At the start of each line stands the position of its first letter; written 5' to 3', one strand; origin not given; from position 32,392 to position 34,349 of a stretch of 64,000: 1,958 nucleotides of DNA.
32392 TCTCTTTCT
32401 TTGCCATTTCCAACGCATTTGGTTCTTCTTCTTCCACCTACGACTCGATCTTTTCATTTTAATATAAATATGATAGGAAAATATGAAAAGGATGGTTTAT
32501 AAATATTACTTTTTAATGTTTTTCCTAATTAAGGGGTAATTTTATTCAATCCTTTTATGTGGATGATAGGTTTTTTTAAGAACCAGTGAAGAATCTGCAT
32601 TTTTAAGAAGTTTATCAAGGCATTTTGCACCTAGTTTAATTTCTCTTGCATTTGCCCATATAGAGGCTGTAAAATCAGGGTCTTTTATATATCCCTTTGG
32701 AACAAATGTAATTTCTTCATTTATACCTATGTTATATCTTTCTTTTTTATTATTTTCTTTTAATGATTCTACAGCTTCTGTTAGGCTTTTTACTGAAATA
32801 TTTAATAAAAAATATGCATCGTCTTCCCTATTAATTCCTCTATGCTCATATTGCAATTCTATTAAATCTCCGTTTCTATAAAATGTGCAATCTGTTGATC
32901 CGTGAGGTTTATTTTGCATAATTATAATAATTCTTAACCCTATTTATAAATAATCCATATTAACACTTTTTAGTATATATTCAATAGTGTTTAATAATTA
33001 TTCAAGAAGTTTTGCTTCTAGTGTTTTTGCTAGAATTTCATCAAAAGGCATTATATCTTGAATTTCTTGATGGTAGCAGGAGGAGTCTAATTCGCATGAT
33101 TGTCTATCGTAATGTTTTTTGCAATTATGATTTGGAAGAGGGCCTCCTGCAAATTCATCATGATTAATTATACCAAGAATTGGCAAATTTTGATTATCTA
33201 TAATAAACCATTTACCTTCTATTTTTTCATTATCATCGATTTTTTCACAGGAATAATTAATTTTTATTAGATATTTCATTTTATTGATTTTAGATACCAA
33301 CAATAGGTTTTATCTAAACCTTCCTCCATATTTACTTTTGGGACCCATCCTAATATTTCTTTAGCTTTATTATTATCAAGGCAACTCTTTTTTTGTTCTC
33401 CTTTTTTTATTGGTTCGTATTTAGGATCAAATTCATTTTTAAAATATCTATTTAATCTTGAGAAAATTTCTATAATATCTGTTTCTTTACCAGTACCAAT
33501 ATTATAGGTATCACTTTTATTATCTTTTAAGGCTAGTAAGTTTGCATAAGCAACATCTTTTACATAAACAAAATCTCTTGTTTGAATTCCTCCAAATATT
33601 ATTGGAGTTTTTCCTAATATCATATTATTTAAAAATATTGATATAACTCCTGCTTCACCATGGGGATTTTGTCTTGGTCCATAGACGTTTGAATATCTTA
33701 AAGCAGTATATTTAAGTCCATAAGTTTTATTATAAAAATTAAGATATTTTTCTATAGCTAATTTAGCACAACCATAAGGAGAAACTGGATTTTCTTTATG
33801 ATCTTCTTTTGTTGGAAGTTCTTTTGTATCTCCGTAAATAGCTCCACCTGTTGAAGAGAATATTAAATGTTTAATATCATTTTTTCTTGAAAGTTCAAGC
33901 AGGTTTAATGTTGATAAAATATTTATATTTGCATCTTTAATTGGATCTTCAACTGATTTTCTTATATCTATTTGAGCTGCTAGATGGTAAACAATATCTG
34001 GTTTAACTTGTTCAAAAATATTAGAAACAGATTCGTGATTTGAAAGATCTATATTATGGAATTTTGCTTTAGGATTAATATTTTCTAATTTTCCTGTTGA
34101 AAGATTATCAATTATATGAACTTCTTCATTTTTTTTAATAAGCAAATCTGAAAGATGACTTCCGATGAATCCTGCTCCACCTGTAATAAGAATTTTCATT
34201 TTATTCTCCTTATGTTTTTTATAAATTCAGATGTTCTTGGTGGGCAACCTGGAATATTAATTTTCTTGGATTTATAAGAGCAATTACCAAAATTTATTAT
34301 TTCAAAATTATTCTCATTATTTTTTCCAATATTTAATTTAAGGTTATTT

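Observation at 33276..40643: Seven-gene translationally coupled operon mixing sugar-phosphate enzymes with a ThiC-like enzyme and a DUF362-like protein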

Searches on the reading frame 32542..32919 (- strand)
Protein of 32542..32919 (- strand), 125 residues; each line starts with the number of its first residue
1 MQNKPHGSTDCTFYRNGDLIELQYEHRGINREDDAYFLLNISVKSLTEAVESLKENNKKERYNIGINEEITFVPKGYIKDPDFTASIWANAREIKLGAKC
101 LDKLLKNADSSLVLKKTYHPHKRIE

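Call 4: search_protein_families(library=pfam, proteins=[window:32542-32919:-], max_evalue=0.01)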
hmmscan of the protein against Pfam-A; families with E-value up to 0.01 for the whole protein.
window:32542-32919:- (125 aa): 0 families

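Call 5: search_protein_families(library=ncbifam, proteins=[window:32542-32919:-], max_evalue=0.01)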
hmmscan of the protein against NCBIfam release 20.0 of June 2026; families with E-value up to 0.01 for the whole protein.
window:32542-32919:- (125 aa): 0 families

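Call 69: list_cluster_members(proteins=[window:33001-33303:-, window:33001-33279:-, window:32542-32919:-, window:36235-36834:-, window:35280-36314:-, window:35277-36266:-, window:35277-36260:-, window:41235-42236:+])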
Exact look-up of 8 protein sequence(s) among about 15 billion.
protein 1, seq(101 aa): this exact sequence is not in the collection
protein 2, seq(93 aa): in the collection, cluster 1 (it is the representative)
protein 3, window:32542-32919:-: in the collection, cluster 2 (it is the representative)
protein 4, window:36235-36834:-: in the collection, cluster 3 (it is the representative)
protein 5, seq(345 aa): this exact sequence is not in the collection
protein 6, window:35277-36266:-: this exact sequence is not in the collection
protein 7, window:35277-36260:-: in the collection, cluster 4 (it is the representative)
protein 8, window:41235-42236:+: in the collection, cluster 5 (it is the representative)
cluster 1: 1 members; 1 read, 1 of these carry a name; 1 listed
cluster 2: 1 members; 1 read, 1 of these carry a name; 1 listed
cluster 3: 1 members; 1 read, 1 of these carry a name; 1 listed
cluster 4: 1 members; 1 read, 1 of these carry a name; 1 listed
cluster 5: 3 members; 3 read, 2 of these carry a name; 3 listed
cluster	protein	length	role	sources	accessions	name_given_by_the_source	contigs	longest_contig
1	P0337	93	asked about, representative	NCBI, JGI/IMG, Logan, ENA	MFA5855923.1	MAG: hypothetical protein WC867_01070 [Candidatus Pacearchaeota archaeon] | hypothetical protein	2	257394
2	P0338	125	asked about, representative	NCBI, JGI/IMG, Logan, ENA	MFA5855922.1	MAG: hypothetical protein WC867_01065 [Candidatus Pacearchaeota archaeon] | hypothetical protein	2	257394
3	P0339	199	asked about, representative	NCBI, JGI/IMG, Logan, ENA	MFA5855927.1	MAG: hypothetical protein WC867_01090 [Candidatus Pacearchaeota archaeon] | hypothetical protein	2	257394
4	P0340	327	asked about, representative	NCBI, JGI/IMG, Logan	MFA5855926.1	MAG: ROK family transcriptional regulator [Candidatus Pacearchaeota archaeon] | hypothetical protein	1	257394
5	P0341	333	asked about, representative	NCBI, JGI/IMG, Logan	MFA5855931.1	MAG: AbrB/MazE/SpoVT family DNA-binding domain-containing protein [Candidatus ... | phosphate uptake regulator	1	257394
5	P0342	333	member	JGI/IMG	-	antitoxin component of MazEF toxin-antitoxin module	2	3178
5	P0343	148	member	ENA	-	-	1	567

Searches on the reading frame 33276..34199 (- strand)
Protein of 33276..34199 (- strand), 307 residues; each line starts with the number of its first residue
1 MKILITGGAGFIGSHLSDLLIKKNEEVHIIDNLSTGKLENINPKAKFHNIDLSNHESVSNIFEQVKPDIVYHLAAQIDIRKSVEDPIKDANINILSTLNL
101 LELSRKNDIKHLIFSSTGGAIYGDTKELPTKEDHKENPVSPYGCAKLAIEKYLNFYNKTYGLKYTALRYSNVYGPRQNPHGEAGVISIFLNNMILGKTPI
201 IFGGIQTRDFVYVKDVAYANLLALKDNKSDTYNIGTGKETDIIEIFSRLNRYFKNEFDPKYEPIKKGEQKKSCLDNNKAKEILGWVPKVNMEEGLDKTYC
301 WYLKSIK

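Call 4: search_protein_families(library=pfam, proteins=[window:33276-34199:-], max_evalue=0.01)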
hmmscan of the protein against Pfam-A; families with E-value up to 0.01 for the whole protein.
window:33276-34199:- (307 aa): 10 families
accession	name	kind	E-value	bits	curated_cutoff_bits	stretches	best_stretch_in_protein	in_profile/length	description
PF01370.27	Epimerase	-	6.7e-68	229.1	20.9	1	3-235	1-240/240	NAD dependent epimerase/dehydratase family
PF16363.11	GDP_Man_Dehyd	-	1e-67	229.4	27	1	4-298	1-332/332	GDP-mannose 4,6 dehydratase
PF01073.25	3Beta_HSD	-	5e-24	85.2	22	1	4-229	1-234/280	3-beta hydroxysteroid dehydrogenase/isomerase family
PF04321.23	RmlD_sub_bind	-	8.3e-21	74.7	27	1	1-178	1-157/287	RmlD substrate binding domain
PF02719.21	Polysacc_synt_2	-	1.4e-17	64.2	20.2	1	3-254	1-248/293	Polysaccharide biosynthesis protein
PF07993.18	NAD_binding_4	-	2.6e-12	46.9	20.1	1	58-186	82-216/258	Male sterility protein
PF13460.12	NAD_binding_10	-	3.3e-08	34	27.2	1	7-171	1-145/184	NAD(P)H-binding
PF05368.20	NmrA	-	0.00074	19.6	27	1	2-129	4-119/298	NmrA-like family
PF00106.31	adh_short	-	0.0015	18.5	26.6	1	3-67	3-73/195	short chain dehydrogenase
PF08659.16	KR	-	0.009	16.4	22.6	0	3-125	3-144/180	KR domain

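Call 5: search_protein_families(library=ncbifam, proteins=[window:33276-34199:-], max_evalue=0.01)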
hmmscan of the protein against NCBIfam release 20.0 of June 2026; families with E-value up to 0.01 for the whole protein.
window:33276-34199:- (307 aa): 44 families (the best 25 are shown)
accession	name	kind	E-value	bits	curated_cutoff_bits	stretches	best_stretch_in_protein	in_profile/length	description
TIGR01179.1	galE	equivalog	6.3e-59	199.5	262.3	1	2-303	1-326/332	UDP-glucose 4-epimerase GalE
TIGR01181.1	dTDP_gluc_dehyt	equivalog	2.9e-52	177.7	365.1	1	2-304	1-313/321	dTDP-glucose 4,6-dehydratase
TIGR04180.1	EDH_00030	hypoth_equivalog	1.9e-39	135.5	475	1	3-289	1-296/297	NAD-dependent 4,6-dehydratase LegB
TIGR02197.1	heptose_epim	equivalog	1.7e-38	132.5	274.6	1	3-303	1-314/316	ADP-glyceromanno-heptose 6-epimerase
NF011728.1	PRK15181.1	equivalog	4.4e-38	131.2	760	1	3-304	18-339/348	Vi polysaccharide biosynthesis UDP-N-acetylglucosaminuronic acid C-4 epimerase TviC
NF007490.0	PRK10084.1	subfamily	4.2e-36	124.7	649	1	1-305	1-337/361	dTDP-glucose 4,6-dehydratase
NF007582.0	PRK10217.1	equivalog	1.6e-33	116.3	698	1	2-304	3-333/355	dTDP-glucose 4,6-dehydratase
NF007956.0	PRK10675.1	subfamily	4.5e-32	111.5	394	1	1-303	1-330/338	UDP-glucose 4-epimerase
TIGR01472.1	gmd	equivalog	3.6e-27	95.5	415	1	3-246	3-261/342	GDP-mannose 4,6-dehydratase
NF047922.1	GDPFucSynFcl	equivalog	4.7e-25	88.7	500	1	44-305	31-304/308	GDP-L-fucose synthase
TIGR02622.1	CDP_4_6_dhtase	equivalog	5.5e-25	88.2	278.45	1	2-304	6-332/352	CDP-glucose 4,6-dehydratase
NF008360.0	PRK11150.1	equivalog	1.1e-24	87.2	452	1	3-246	2-247/310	ADP-glyceromanno-heptose 6-epimerase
NF008872.0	PRK11908.1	equivalog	1.7e-20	73.4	294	1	1-303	2-336/349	bifunctional UDP-4-keto-pentose/UDP-xylose synthase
NF043036.1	ErythonDh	equivalog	5e-18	65.4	325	1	1-158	1-165/321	D-erythronate dehydrogenase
TIGR03466.1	HpnA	hypoth_equivalog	1.7e-16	60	367.65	1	1-251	1-244/327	hopanoid-associated sugar epimerase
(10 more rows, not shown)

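Call 46: search_protein_families(library=padloc, proteins=[window:33276-34199:-], max_evalue=0.01)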
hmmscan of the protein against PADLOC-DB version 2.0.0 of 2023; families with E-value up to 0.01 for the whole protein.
window:33276-34199:- (307 aa): 0 families
